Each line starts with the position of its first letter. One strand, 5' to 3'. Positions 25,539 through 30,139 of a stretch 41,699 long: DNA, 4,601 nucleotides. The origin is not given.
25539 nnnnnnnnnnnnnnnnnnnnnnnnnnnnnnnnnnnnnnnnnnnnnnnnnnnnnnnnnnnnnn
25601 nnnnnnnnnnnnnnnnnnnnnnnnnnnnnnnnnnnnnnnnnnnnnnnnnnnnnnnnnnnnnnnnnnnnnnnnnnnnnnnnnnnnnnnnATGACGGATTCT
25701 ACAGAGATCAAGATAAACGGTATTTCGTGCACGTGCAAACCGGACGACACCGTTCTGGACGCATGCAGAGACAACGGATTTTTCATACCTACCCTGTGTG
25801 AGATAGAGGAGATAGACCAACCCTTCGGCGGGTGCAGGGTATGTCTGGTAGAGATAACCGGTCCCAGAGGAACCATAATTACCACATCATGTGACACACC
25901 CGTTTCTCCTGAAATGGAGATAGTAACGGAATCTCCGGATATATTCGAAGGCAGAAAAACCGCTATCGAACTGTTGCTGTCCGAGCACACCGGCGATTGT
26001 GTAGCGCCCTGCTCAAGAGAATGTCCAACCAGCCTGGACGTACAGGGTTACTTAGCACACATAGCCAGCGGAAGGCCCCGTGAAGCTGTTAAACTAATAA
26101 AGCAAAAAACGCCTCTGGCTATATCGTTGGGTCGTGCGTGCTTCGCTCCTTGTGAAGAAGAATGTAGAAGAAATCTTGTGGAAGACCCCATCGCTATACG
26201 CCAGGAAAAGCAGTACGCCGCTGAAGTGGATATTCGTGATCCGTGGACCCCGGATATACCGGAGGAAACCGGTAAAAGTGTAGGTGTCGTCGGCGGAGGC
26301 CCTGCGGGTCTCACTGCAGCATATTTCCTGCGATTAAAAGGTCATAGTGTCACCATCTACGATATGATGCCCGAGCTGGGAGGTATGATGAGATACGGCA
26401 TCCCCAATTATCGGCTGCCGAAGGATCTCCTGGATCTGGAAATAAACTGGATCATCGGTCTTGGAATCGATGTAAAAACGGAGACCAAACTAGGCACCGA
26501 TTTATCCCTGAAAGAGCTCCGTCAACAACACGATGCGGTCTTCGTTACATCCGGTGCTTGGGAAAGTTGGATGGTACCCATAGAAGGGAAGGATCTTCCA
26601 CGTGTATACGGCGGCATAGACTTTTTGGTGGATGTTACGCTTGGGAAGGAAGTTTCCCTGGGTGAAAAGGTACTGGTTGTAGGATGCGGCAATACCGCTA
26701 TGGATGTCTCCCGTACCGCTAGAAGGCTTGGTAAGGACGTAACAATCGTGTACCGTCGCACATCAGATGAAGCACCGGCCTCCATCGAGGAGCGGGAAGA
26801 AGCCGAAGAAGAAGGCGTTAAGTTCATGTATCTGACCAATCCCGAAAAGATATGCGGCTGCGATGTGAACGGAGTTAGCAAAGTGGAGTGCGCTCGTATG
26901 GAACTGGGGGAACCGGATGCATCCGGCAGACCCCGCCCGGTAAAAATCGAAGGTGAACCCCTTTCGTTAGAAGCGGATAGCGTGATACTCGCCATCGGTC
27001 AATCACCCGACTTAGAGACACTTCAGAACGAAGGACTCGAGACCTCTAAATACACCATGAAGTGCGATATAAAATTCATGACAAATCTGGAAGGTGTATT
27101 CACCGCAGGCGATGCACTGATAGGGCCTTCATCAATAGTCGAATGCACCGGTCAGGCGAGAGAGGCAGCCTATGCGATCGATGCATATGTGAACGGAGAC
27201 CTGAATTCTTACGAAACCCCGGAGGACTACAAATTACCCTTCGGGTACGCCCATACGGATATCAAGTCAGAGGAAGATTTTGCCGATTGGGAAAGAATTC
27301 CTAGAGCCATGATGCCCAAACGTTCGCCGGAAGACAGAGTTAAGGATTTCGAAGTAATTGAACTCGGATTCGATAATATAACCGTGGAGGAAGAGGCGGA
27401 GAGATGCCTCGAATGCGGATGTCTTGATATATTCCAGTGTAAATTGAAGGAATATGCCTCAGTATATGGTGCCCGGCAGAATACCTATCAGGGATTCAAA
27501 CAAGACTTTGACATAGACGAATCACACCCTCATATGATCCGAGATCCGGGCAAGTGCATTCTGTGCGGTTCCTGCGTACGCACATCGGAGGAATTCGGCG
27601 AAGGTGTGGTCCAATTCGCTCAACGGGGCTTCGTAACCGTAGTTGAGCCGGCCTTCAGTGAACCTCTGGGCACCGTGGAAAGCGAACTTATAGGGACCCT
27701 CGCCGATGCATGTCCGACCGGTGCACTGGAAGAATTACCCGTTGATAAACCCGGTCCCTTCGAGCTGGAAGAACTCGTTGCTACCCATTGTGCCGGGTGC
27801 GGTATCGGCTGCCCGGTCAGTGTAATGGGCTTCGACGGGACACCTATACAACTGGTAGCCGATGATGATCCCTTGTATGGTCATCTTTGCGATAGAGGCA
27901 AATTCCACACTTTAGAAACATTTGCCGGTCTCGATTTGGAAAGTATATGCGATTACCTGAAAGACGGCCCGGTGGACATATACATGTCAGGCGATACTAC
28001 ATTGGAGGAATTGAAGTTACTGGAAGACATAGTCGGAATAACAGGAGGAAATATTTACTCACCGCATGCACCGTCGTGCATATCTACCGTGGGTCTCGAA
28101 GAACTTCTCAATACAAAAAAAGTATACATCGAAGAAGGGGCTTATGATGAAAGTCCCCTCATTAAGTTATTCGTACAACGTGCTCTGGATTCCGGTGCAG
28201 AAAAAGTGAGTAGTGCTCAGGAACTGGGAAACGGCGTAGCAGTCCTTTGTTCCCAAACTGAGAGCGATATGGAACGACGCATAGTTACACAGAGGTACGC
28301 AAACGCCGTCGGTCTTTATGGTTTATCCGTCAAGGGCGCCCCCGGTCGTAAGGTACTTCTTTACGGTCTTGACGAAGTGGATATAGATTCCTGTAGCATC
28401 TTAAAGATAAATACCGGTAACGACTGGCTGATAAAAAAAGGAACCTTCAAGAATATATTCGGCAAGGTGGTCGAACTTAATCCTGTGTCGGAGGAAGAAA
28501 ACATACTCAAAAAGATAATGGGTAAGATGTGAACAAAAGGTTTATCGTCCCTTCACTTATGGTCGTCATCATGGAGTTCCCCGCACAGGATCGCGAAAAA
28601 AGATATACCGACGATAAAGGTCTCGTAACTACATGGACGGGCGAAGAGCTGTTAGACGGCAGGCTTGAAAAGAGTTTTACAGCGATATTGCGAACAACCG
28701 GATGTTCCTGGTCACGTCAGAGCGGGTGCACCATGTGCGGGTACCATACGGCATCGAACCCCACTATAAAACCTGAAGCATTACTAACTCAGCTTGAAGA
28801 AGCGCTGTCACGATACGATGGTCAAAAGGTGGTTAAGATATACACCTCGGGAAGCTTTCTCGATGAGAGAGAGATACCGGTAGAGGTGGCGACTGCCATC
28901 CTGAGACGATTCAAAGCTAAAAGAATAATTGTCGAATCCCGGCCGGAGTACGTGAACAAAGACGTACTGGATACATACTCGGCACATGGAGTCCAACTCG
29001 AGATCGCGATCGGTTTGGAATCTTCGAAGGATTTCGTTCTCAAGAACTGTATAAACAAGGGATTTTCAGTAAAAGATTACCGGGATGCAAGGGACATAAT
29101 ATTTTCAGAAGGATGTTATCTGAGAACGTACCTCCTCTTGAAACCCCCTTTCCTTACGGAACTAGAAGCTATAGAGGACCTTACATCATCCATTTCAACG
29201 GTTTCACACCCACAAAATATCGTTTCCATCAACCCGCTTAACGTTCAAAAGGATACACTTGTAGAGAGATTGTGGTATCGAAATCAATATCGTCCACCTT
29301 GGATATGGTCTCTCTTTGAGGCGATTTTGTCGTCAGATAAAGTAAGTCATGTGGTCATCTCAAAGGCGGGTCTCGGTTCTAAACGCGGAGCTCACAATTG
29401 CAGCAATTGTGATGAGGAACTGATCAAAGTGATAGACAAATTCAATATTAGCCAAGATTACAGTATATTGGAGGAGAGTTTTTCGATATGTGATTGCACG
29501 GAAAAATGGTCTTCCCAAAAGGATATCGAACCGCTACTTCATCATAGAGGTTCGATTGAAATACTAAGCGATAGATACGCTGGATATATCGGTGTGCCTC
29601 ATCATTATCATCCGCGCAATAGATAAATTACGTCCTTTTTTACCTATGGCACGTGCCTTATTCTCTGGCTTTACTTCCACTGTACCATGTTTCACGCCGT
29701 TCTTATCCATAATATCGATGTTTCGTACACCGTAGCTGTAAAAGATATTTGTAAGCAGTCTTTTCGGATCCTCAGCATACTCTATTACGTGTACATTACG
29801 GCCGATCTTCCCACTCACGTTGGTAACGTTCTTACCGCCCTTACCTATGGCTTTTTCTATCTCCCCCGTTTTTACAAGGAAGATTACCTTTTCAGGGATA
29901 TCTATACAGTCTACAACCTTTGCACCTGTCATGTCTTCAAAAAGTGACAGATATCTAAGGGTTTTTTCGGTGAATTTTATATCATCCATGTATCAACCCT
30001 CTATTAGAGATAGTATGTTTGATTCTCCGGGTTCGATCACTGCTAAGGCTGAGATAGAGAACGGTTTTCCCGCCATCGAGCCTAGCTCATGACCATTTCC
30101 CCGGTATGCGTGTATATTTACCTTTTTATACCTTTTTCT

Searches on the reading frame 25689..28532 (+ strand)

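Call 27: search_protein_families(library=pfam, proteins=[window:25689-28532:+])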
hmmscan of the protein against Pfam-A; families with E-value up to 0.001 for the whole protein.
window:25689-28532:+ (947 aa): 15 families
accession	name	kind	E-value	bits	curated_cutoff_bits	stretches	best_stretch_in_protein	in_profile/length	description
PF07992.20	Pyr_redox_2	-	2e-32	113.2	26.1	1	197-489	2-290/291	Pyridine nucleotide-disulphide oxidoreductase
PF14691.11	Fer4_20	-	1.9e-16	60.3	25.8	1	104-181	27-108/113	Dihydroprymidine dehydrogenase domain II, 4Fe-4S cluster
PF00070.33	Pyr_redox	-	1.6e-13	51.4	22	1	327-400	1-78/82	Pyridine nucleotide-disulphide oxidoreductase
PF13510.11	Fer2_4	-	2.9e-13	50.1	22.8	1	5-82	4-81/82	2Fe-2S iron-sulfur cluster binding domain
PF13450.12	NAD_binding_8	-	2.6e-10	40.9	21.9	1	200-255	1-52/68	NAD(P)-binding Rossmann-like domain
PF13738.12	Pyr_redox_3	-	9.8e-10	38.6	30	1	325-474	164-305/305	Pyridine nucleotide-disulphide oxidoreductase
PF22117.2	Fer4_Nqo3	-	1.6e-06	28.6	27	1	622-680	10-66/67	NADH-quinone oxidoreductase subunit 3, ferredoxin-like domain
PF00111.32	Fer2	-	7.5e-06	26.2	21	1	11-57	7-48/77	2Fe-2S iron-sulfur cluster binding domain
PF12831.13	FAD_oxidored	-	1.5e-05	24.9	27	1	198-237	2-41/416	FAD dependent oxidoreductase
PF01266.30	DAO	-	2.7e-05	24.3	27.9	1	198-231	2-35/353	FAD dependent oxidoreductase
PF01262.27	AlaDh_PNT_C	-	9e-05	22.4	23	0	197-229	30-62/214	Alanine dehydrogenase/PNT, C-terminal domain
PF01494.25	FAD_binding_3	-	0.00015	21.5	22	0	197-226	3-32/349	FAD binding domain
PF04879.21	Molybdop_Fe4S4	-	0.00028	21.2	22.7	1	696-740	3-49/55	Molybdopterin oxidoreductase Fe4S4 domain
PF00890.30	FAD_binding_2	-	0.00035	20.3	20.4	0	200-232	4-36/414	FAD binding domain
PF03486.20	HI0933_like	-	0.00058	19.8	50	0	198-231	3-36/244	HI0933-like protein Rossmann domain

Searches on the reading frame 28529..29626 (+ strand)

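Call 28: search_protein_families(library=pfam, proteins=[window:28529-29626:+])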
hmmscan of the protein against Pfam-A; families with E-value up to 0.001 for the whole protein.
window:28529-29626:+ (365 aa): 1 family
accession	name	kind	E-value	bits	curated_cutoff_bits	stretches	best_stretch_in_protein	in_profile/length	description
PF04055.27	Radical_SAM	-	2.6e-07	31.4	29.5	1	55-197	3-142/166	Radical SAM superfamily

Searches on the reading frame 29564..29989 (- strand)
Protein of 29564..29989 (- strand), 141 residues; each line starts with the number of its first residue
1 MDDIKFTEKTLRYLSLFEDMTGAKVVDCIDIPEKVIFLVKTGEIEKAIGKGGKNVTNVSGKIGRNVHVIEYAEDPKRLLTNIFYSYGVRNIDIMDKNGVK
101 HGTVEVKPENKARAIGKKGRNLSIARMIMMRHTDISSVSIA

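Call 29: search_protein_families(library=pfam, proteins=[window:29564-29989:-])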
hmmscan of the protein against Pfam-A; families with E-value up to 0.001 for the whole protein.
window:29564-29989:- (141 aa): 3 families
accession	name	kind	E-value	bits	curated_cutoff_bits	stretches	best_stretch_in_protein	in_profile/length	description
PF13184.12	KH_5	-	3.1e-10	40.5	27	1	34-93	4-69/69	NusA-like KH domain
PF07650.23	KH_2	-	1e-09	38.5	22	1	15-71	5-63/78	KH domain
PF23095.1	KH_NusA_C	-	0.00078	19.9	34.2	0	104-128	3-27/59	Transcription termination/antitermination protein NusA, KH domain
